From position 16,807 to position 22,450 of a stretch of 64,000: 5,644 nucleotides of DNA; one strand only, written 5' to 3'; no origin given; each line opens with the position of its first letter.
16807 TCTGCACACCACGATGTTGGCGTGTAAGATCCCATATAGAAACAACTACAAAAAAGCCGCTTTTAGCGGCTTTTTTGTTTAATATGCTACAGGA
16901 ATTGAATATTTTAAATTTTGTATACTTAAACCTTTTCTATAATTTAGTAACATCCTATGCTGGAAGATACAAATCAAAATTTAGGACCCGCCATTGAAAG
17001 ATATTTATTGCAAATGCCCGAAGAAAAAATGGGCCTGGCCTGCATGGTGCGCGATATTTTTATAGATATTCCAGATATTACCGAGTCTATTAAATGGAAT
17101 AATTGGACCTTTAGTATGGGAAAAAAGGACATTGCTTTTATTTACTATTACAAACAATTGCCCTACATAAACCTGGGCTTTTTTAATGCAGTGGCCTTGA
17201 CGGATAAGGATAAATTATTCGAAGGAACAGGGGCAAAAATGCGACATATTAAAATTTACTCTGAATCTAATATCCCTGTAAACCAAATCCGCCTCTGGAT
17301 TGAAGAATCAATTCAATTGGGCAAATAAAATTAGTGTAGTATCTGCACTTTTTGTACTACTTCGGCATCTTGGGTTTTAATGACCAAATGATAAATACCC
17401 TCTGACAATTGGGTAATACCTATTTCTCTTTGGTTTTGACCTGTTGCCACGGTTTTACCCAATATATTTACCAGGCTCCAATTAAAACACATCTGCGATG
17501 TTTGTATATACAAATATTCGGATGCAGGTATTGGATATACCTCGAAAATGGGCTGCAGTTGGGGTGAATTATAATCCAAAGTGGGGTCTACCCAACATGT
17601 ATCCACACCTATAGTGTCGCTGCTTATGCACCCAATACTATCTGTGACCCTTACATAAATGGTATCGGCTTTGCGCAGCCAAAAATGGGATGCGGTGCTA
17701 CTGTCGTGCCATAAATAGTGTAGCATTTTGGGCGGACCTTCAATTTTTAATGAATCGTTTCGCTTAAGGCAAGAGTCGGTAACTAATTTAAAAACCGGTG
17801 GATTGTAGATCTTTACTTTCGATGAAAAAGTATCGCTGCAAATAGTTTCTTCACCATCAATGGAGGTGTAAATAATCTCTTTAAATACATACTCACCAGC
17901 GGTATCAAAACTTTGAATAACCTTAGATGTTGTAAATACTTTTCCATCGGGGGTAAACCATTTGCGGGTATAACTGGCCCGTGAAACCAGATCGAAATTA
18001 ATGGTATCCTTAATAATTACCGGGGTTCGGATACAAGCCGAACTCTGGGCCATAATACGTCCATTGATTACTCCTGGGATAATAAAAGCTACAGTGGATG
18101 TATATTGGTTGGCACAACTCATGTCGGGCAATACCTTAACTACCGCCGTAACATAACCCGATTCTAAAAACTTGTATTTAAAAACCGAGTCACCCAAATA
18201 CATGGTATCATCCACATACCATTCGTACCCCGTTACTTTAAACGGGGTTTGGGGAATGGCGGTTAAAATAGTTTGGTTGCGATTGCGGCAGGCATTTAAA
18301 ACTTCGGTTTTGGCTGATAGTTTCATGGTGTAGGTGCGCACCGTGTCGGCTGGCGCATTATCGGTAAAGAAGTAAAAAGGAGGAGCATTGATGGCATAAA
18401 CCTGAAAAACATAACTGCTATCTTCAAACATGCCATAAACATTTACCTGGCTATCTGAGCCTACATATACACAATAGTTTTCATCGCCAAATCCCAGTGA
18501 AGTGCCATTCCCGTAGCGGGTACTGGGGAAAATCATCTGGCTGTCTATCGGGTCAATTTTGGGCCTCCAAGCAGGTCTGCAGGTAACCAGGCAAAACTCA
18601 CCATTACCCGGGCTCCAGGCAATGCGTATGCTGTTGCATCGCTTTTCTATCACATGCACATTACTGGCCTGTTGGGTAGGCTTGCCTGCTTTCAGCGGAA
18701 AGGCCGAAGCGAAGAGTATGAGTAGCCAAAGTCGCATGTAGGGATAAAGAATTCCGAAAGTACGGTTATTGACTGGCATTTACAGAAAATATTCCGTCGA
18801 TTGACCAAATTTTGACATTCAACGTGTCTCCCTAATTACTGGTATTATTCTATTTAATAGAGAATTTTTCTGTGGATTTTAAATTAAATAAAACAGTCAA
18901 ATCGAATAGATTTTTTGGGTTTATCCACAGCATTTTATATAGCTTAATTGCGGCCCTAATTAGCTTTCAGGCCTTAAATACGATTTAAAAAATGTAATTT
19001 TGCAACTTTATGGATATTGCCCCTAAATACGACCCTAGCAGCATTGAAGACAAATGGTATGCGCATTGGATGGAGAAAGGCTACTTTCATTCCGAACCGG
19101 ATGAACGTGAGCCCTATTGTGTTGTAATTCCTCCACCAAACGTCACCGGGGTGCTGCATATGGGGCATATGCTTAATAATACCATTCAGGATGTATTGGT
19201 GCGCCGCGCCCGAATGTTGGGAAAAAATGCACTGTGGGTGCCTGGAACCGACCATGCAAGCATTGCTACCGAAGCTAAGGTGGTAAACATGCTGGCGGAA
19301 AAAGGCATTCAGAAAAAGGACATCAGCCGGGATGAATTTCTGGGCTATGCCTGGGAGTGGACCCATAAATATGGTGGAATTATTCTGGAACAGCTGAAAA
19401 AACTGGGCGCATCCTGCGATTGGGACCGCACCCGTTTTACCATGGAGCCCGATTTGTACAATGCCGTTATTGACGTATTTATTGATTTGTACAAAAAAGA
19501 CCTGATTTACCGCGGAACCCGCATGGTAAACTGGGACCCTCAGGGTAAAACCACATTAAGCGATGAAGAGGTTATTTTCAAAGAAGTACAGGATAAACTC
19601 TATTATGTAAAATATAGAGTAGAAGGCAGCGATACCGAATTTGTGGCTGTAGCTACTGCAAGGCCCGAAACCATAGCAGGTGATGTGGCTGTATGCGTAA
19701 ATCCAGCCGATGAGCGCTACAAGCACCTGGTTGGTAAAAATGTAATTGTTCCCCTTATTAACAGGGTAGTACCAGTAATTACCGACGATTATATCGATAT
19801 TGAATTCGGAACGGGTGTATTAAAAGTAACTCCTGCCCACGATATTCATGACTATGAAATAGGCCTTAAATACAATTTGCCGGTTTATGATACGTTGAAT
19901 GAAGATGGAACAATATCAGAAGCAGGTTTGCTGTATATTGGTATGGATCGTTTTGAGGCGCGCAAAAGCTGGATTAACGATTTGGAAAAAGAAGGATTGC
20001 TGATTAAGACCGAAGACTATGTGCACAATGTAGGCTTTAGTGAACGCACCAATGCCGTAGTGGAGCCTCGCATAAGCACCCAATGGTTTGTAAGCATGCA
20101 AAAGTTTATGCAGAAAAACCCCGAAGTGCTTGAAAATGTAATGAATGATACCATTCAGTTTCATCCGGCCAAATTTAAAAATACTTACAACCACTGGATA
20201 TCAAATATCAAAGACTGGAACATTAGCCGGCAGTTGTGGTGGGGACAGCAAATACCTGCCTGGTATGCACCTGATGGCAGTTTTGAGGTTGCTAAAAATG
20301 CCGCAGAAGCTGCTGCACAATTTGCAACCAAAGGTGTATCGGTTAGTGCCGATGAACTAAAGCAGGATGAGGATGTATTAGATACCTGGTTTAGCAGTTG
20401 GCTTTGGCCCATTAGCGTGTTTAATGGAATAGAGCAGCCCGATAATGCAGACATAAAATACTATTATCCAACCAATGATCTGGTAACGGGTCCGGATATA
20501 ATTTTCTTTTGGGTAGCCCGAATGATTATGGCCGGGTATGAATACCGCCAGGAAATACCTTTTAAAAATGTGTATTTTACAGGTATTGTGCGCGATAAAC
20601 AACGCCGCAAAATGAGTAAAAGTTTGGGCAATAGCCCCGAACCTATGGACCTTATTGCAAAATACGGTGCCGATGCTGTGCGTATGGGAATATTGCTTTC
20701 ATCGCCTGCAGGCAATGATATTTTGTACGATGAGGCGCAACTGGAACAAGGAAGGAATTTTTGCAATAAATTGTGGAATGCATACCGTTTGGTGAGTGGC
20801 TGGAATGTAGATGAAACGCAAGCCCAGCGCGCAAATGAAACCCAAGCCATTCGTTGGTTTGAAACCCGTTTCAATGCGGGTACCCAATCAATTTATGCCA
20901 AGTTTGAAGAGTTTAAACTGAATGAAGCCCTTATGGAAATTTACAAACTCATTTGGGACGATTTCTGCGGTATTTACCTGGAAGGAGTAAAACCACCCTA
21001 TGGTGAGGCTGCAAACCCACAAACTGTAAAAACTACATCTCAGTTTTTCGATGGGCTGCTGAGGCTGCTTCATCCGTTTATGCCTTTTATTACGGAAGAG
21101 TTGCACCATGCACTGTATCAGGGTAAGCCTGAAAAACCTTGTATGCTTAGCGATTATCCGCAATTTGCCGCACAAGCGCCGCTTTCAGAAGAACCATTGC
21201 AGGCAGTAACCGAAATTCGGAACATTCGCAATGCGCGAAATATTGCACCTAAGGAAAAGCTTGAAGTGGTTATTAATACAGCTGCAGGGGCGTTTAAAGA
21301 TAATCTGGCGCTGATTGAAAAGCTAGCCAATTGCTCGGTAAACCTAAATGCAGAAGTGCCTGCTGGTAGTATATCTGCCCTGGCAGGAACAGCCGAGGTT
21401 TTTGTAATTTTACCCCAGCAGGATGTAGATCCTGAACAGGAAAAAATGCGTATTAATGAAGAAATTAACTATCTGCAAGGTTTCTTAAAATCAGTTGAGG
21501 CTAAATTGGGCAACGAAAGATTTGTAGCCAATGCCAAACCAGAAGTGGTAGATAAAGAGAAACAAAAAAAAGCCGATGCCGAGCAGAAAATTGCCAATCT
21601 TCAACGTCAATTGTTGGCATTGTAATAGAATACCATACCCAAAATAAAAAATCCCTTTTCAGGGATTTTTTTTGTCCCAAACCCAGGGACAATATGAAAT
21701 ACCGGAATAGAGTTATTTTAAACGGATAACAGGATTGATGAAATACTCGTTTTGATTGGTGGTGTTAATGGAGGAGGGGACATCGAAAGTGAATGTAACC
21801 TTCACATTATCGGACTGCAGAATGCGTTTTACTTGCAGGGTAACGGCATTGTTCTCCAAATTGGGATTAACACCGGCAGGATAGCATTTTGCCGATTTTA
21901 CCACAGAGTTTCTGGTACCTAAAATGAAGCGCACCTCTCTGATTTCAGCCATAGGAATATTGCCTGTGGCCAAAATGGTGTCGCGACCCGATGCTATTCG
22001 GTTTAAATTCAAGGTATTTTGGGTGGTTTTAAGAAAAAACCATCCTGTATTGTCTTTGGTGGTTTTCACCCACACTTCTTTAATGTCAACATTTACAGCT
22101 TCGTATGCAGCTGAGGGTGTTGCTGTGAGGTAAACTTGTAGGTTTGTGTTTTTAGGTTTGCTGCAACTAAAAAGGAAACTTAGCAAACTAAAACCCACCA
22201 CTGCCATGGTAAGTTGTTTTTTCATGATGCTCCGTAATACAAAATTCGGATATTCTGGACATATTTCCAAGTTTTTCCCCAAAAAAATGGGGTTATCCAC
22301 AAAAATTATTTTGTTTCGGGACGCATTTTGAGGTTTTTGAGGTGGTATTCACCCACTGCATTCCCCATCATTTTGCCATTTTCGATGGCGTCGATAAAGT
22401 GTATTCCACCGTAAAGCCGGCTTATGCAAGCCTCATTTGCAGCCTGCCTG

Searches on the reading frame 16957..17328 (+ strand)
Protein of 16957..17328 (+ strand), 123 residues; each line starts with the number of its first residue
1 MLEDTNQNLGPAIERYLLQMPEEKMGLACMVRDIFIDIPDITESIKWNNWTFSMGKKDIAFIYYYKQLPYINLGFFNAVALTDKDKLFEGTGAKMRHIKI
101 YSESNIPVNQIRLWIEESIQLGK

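Call 66: search_protein_families(library=pfam, proteins=[window:16957-17328:+], max_evalue=0.00001)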
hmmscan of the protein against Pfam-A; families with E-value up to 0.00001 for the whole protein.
window:16957-17328:+ (123 aa): 1 family
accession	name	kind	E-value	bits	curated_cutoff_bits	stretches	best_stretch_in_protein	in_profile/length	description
PF08818.16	DUF1801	-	1.2e-11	45.3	27.2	1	32-119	9-85/85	Domain of unknown function (DU1801)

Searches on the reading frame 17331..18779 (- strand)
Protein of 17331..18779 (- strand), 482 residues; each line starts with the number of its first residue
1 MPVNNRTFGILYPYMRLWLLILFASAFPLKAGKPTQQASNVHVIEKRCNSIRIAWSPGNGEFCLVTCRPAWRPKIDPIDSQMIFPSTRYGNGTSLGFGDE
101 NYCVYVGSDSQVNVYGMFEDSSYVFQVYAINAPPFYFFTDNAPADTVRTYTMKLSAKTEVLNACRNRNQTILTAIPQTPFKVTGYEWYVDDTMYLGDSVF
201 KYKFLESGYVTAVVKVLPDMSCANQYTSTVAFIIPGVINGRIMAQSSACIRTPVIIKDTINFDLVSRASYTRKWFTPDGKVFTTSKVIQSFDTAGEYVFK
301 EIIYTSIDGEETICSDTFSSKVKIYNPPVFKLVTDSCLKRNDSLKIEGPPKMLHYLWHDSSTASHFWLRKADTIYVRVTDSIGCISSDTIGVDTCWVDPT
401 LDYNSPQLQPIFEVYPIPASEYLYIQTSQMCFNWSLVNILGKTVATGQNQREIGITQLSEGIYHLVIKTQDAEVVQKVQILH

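Call 66: search_protein_families(library=pfam, proteins=[window:17331-18779:-], max_evalue=0.00001)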
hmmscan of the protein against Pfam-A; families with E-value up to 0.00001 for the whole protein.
window:17331-18779:- (482 aa): 1 family
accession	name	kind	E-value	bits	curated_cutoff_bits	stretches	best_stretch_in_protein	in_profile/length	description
PF18962.6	Por_Secre_tail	-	7e-10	39.5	27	1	414-480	1-75/75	Secretion system C-terminal sorting domain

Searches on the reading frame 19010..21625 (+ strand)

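Call 66: search_protein_families(library=pfam, proteins=[window:19010-21625:+], max_evalue=0.00001)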
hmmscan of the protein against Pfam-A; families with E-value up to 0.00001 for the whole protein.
window:19010-21625:+ (871 aa): 5 families
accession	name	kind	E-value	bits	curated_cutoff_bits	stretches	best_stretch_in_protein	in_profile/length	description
PF00133.28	tRNA-synt_1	-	2.8e-126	422.1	22.7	1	15-571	1-411/414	tRNA synthetases class I (I, L, M and V)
PF08264.19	Anticodon_1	-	2.3e-28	99.4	25.1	1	615-755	2-148/148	Anticodon-binding domain of tRNA ligase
PF09334.17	tRNA-synt_1g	-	1.4e-18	67.3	20.1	1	41-188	6-135/391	tRNA synthetases class I (M)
PF10458.14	Val_tRNA-synt_C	-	3e-08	34.3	25.9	1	809-869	3-63/66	Valyl tRNA synthetase tRNA binding arm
PF13603.12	tRNA-synt_1_2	-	3.3e-08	33.7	25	1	241-299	85-143/185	Leucyl-tRNA synthetase, editing domain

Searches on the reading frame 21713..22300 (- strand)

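Call 66: search_protein_families(library=pfam, proteins=[window:21713-22300:-], max_evalue=0.00001)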
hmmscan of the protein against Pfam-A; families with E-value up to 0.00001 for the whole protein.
window:21713-22300:- (195 aa): 1 family
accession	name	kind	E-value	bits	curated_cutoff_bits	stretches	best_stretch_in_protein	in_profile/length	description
PF14321.11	DUF4382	-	6.3e-15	56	25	1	52-190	2-136/136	Domain of unknown function (DUF4382)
